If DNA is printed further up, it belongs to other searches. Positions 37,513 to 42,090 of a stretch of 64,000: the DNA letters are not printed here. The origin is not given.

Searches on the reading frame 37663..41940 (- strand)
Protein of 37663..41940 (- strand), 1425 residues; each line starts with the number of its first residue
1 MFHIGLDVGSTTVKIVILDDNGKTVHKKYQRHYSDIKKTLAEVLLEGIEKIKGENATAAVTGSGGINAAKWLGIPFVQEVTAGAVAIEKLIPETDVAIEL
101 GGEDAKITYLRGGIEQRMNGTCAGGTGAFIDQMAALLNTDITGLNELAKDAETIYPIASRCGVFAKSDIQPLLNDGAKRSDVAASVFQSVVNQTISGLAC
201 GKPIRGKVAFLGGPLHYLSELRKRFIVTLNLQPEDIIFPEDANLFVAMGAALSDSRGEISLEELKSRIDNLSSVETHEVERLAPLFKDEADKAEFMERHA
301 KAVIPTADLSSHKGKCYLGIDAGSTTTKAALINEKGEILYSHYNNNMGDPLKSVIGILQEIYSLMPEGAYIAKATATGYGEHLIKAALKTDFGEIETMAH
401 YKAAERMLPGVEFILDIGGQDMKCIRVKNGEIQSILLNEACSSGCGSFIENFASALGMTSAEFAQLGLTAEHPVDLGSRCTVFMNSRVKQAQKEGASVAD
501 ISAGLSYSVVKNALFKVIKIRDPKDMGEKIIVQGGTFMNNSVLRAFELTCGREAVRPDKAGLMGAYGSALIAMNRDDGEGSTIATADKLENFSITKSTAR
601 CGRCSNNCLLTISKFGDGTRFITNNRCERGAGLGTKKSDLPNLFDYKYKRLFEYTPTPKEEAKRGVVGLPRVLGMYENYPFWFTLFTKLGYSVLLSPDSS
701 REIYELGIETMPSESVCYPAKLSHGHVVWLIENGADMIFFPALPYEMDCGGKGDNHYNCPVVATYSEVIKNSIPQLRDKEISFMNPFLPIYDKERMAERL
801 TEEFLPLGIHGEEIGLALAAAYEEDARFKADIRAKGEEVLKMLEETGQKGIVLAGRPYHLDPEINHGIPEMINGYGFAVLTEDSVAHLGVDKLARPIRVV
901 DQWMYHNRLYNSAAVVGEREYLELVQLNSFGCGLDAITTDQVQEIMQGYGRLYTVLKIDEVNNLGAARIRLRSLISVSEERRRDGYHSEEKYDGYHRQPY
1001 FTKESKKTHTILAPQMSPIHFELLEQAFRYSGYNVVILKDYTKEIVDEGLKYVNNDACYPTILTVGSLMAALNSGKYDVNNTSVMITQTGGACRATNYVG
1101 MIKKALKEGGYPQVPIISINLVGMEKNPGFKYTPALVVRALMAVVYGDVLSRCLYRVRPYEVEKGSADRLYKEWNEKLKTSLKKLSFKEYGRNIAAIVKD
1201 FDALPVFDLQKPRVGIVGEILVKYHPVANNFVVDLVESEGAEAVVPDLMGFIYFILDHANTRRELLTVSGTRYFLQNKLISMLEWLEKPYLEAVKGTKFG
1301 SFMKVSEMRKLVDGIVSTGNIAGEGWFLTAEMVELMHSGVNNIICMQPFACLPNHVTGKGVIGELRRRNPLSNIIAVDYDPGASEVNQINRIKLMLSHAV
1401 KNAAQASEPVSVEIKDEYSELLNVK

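Call 66: search_protein_families(library=pfam, proteins=[window:37663-41940:-], max_evalue=0.00001)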
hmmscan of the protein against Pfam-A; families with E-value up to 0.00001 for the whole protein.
window:37663-41940:- (1425 aa): 4 families
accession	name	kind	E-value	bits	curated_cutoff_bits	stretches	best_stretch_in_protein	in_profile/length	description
PF09989.15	DUF2229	-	4.3e-89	298.3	29.4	1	667-885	2-218/218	CoA enzyme activase uncharacterised domain (DUF2229)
PF01869.26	BcrAD_BadFG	-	4e-57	194.2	31.5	2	318-572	1-271/271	BadF/BadG/BcrA/BcrD ATPase family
PF00370.27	FGGY_N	-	1.7e-07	31.6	28.8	0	317-346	2-31/245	FGGY family of carbohydrate kinases, N-terminal domain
PF00480.26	ROK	-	1.4e-06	28.5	22.9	0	4-57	2-52/294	ROK family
